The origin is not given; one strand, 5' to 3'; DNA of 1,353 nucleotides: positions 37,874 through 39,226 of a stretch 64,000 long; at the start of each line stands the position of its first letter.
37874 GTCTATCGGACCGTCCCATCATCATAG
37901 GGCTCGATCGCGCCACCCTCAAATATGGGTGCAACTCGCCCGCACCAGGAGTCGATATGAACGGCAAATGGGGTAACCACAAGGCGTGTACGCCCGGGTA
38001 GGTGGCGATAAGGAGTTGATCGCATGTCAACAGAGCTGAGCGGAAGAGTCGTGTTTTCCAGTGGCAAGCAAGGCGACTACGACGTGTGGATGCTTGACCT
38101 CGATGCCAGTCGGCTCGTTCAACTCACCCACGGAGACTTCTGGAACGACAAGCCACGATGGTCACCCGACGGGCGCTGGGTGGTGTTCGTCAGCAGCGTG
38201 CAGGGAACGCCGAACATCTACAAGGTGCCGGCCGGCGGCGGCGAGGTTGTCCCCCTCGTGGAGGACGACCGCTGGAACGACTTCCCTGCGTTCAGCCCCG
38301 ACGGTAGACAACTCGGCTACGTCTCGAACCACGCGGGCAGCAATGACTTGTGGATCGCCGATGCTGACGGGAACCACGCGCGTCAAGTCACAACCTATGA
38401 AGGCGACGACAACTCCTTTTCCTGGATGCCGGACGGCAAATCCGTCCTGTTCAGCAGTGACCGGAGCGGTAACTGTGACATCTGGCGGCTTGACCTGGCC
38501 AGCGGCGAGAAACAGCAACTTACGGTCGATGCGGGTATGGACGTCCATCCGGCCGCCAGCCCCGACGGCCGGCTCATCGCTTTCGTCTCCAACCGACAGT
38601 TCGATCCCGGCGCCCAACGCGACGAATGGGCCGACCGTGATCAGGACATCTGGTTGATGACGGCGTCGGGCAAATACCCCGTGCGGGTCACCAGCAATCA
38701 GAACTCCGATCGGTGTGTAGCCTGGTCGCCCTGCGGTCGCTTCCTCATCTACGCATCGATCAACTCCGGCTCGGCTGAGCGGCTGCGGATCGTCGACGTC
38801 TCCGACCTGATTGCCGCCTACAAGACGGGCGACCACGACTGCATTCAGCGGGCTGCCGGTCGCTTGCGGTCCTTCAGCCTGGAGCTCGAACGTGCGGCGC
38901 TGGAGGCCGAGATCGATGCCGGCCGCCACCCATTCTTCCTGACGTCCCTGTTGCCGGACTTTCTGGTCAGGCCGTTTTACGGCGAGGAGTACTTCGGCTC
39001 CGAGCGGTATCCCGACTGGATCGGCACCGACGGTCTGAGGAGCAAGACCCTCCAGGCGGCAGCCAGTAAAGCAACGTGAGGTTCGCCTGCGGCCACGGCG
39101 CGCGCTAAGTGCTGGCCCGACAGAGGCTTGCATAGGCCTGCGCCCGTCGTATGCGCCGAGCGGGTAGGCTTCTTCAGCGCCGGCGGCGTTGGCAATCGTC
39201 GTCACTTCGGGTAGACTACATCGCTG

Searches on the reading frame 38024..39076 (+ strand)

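Call 68: search_protein_families(library=pfam, proteins=[window:38024-39076:+], max_evalue=0.001)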
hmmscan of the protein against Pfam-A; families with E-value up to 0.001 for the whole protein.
window:38024-39076:+ (351 aa): 5 families
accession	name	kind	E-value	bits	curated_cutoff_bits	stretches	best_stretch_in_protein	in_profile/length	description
PF07676.18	PD40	-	1.1e-43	146.8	20.9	4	120-155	2-38/38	WD40-like Beta Propeller Repeat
PF00930.27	DPPIV_N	-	1e-12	47.9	22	0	60-129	22-84/354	Dipeptidyl peptidase IV (DPP IV) N-terminal region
PF25174.1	Beta-prop_THOC3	-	3e-09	36.7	305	1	7-190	14-191/272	THOC3 beta-propeller domain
PF14583.12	Pectate_lyase22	-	2e-07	30.5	30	0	73-167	178-280/386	Oligogalacturonate lyase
PF00400.38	WD40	-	0.00066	20.6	27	0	230-244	15-29/39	WD domain, G-beta repeat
